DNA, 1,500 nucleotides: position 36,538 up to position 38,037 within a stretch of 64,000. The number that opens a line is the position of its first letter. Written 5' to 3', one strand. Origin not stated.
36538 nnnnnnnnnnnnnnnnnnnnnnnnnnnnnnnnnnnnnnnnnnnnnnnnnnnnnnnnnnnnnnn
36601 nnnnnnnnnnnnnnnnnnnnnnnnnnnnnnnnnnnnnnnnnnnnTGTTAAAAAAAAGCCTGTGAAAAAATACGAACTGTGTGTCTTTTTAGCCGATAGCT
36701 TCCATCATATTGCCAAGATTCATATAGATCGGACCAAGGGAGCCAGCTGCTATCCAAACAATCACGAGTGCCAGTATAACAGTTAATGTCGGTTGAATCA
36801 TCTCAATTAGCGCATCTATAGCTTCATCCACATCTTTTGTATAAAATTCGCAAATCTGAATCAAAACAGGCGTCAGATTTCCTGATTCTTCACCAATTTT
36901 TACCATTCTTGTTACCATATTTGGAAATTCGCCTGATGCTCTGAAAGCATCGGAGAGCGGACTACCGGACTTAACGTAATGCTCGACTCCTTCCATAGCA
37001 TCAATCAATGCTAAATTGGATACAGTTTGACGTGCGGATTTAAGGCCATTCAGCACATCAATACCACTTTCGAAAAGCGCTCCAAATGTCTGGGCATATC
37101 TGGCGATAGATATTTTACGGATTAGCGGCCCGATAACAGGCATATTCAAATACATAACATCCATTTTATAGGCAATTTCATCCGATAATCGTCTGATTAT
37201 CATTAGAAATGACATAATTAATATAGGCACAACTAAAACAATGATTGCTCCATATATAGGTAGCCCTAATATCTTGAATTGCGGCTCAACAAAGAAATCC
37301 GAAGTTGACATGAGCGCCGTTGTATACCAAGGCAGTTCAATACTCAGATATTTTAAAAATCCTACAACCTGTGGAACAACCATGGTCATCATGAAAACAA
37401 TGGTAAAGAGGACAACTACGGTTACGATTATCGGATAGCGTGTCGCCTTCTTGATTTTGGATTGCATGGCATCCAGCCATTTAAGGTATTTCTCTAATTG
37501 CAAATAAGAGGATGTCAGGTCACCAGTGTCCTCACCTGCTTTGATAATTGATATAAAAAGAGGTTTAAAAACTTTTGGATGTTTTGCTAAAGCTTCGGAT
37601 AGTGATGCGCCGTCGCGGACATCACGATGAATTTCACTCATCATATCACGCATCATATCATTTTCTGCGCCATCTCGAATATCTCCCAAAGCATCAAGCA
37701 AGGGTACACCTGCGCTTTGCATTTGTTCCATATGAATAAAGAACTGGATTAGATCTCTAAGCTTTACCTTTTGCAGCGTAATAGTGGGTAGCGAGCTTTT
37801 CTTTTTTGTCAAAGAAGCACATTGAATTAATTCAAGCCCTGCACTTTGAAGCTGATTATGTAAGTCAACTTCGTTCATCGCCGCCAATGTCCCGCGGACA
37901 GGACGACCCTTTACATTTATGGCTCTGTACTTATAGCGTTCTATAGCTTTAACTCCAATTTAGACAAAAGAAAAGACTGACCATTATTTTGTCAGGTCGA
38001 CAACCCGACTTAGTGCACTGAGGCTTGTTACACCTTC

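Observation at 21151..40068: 19-kb single-strand type IV pilus supercluster of mosaic (T4aP / MSHA / T2SS / PilGHI-like) composition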

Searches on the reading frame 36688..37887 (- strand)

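Call 4: search_protein_families(library=pfam, proteins=[window:36688-37887:-], max_evalue=0.01)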
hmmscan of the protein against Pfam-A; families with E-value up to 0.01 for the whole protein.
window:36688-37887:- (399 aa): 2 families
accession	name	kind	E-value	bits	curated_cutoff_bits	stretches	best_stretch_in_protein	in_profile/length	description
PF00482.28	T2SSF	-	5.8e-50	168.9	25.2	2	55-172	7-125/125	Type II secretion system (T2SS), protein F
PF20990.2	DUF2207_C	-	0.0086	16.2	33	1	103-237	103-195/247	Predicted membrane protein (DUF2207) C-terminal domain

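Call 6: search_protein_families(library=ncbifam, proteins=[window:36688-37887:-], max_evalue=0.01)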
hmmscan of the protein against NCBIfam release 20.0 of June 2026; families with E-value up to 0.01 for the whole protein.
window:36688-37887:- (399 aa): 6 families
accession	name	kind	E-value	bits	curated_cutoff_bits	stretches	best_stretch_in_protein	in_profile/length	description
TIGR02120.1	GspF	equivalog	6e-81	272.7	424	1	3-391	19-397/401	type II secretion system inner membrane protein GspF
NF052607.1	T4PiliAsmPilCThrm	equivalog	1e-69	235.6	700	1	32-393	54-403/406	type IV pilus assembly protein PilC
NF047826.1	T3SSXpsF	equivalog_domain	1.3e-60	205.3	650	1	1-389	20-399/405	type II secretion system protein XpsF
NF007861.0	PRK10573.1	equivalog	2.9e-60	204.4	401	1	34-396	49-399/401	protein transport protein HofC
NF052606.1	T4PiliAsmPilCMyx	equivalog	8.4e-55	186.3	700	1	1-388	38-412/419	type IV pilus assembly protein PilC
NF041012.2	T4P_ComGB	equivalog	2.4e-37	129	240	1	47-391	4-331/332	competence type IV pilus assembly protein ComGB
